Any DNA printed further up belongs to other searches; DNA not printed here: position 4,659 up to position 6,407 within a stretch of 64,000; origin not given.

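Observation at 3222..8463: Three-gene membrane-GTPase module: DUF2868-like membrane protein, DUF3482-like GTPase and a bacterial dynamin-like protein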

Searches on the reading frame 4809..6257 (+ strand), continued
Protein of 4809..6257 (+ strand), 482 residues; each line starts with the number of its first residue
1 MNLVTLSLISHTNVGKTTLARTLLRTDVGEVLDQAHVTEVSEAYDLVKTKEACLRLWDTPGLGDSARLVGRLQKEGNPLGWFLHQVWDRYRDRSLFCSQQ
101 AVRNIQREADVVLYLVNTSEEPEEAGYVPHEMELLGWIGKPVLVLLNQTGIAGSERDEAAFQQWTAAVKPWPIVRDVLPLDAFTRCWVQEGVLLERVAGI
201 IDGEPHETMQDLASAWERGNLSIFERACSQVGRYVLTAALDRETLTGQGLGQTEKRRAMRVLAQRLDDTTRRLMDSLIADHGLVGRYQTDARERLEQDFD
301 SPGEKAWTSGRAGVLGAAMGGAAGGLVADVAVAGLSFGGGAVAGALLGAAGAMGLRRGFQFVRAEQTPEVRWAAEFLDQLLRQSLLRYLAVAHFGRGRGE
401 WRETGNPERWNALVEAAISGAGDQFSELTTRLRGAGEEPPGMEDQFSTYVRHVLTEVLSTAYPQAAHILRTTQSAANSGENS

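Call 46: predict_structure(alignment_id=A4)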
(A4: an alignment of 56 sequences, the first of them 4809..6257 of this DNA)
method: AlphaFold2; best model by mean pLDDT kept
length: 482 residues; sequences in the alignment: 56
mean_pLDDT: 81.4   pTM: 0.82
mean pLDDT of the five models: 81.4, 79.7, 76.9, 76.9, 75.8
residues with pLDDT >= 90: 253; 70-90: 132; 50-70: 37; < 50: 60
segments of 3 or more residues with pLDDT < 50: 311-355, 397-404, 477-482
pLDDT, mean of each block of 10 residues (from residue 1): 95 78 68 58 91 94 89 91 89 90 95 92 89 96 87 82 95 95 82 96 95 95 96 97 82 89 95 93 81 81 68 34 31 29 38 57 78 93 94 60 60 95 96 90 97 96 90 52 33
secondary structure, 60 per line:
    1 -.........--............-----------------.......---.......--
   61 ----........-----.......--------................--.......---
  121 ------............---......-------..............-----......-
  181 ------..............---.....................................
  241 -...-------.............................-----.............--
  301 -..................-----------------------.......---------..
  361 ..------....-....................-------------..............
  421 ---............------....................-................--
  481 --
elements in order: E2-10 H13-24 E42-48 E52-58 H65-72 H78-84 H93-108 E111-117 H127-138 E142-147 H155-168 E174-179 H187-200 H204-240 E242-244 H252-280 H286-298 H302-319 H343-349 E359-362 E369-372 H374-393 H407-420 H424-435 H442-461 H463-478

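Call 76: fold_search(model_id=the predicted structure, library=pdb)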
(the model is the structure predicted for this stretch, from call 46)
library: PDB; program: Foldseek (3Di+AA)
matches with E <= 10: 1292; with E <= 0.001: 88
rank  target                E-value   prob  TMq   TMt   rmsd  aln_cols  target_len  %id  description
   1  7c1o                  1.8e-07  1.00  0.32  0.50   3.9       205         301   20  Crystal structure of Aquifex aeolicus Era Y63A bound to GDP.AlF4- (released 2021-05-12)
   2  3iev_A                2.0e-06  1.00  0.31  0.48   4.3       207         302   20  Crystal Structure of ERA in Complex with MgGNP and the 3' End of 16S rRNA (released 2009-08-25)
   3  8fl4_SR               3.7e-05  1.00  0.26  0.21   5.3       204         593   22  Human nuclear pre-60S ribosomal subunit (State I3) (released 2023-07-12)
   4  8i9t_CH               3.7e-05  1.00  0.27  0.27   7.3       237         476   20  Cryo-EM structure of a Chaetomium thermophilum pre-60S ribosomal subunit - State Dbp10-1 (released 2023-05-17)
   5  9bsl_W                6.1e-05  1.00  0.28  0.32   5.8       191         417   17  45SRbgA particle in complex with RbgA and YphC. Class A (released 2024-12-25)
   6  8fl2_SR               7.0e-05  1.00  0.27  0.22   5.4       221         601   20  Human nuclear pre-60S ribosomal subunit (State I1) (released 2023-07-12)
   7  7oh3_b                8.5e-05  1.00  0.25  0.26   4.8       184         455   24  Nog1-TAP associated immature ribosomal particle population B from S. cerevisiae (released 2021-11-03)
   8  9qiw_CD               9.4e-05  1.00  0.26  0.22   5.1       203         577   22  Human pre-60S - State 3 (released 2025-04-30)
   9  3jct_b                1.0e-04  1.00  0.25  0.19   5.0       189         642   23  Cryo-em structure of eukaryotic pre-60S ribosomal subunits (released 2016-06-01)
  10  1wf3                  1.1e-04  1.00  0.25  0.38   5.0       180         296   19  Crystal structure of GTP-binding protein TT1341 from Thermus thermophilus HB8 (released 2004-11-25)
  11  2cls_A                1.1e-04  1.00  0.23  0.54   6.1       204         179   18  The crystal structure of the human RND1 GTPase in the active GTP bound state (released 2006-05-04)
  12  2rex_D                1.2e-04  1.00  0.23  0.55   5.5       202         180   19  Crystal structure of the effector domain of PLXNB1 bound with Rnd1 GTPase (released 2007-11-20)
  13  2cls_B                1.2e-04  1.00  0.23  0.55   6.4       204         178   18  The crystal structure of the human RND1 GTPase in the active GTP bound state (released 2006-05-04)
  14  7ohq_b                1.5e-04  1.00  0.28  0.25   7.3       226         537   22  Nog1-TAP associated immature ribosomal particle population C from S. cerevisiae (released 2021-11-03)
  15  3sbe                  1.5e-04  1.00  0.22  0.52   5.6       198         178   16  Crystal structure of RAC1 P29S mutant (released 2012-07-18)
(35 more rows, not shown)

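Call 82: search_protein_families(library=pfam, proteins=[L008:12449-14389:+, L008:10924-12537:+, L008:9426-10916:+, L008:9435-11411:-], max_evalue=0.001)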
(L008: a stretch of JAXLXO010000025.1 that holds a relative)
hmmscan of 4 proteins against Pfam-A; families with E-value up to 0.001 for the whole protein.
L008:12449-14389:+ (647 aa): 4 families
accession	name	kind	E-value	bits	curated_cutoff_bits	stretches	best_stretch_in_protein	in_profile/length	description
PF00535.33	Glycos_transf_2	-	1.2e-23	84.3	23.3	1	359-496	1-141/168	Glycosyl transferase family 2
PF13641.12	Glyco_tranf_2_3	-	4.8e-20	73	27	1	356-575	2-226/230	Glycosyltransferase like family 2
PF13632.12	Glyco_trans_2_3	-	1.8e-09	38.1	27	1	440-603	2-167/198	Glycosyl transferase family group 2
PF10111.15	Glyco_tranf_2_2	-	8.3e-09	35.8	27.3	1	387-562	29-218/276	Glycosyltransferase like family 2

L008:10924-12537:+ (538 aa): 2 families
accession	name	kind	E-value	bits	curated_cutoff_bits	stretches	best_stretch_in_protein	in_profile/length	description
PF00535.33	Glycos_transf_2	-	3.3e-25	89.4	23.3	1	224-348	1-125/168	Glycosyl transferase family 2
PF13641.12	Glyco_tranf_2_3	-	7.6e-13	49.4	27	1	223-341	3-127/230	Glycosyltransferase like family 2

L008:9426-10916:+ (497 aa): 0 families

L008:9435-11411:- (659 aa): 1 family
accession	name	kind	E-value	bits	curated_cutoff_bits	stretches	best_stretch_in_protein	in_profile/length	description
PF04185.19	Phosphoesterase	-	3.4e-51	174.9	23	2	259-620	96-355/356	Phosphoesterase family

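Call 100: search_dna_similar(query=window:4809-6257:+, collection=plasmids, mode=protein, max_rows=12)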
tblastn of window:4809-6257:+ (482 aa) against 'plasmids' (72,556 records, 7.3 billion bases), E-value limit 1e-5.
Records with a match: 2; places in all: 2; records where one place covers at least 80% of the query: 0.
Best place of each record, by identity: <60% 2.
By first word of the organism name: Neisseria 2.
By predicted mobility (MOB-suite, as given by PLSDB): non-mobilizable 2.
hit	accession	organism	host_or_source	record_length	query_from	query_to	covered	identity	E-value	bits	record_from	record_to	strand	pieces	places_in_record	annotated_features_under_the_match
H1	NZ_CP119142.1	Neisseria gonorrhoeae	Homo sapiens,whole organism,synovial ...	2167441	4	150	30%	29.8%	6e-7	60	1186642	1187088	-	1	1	none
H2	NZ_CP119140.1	Neisseria gonorrhoeae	Homo sapiens,whole organism,blood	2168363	4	150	30%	29.8%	6e-7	60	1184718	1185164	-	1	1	none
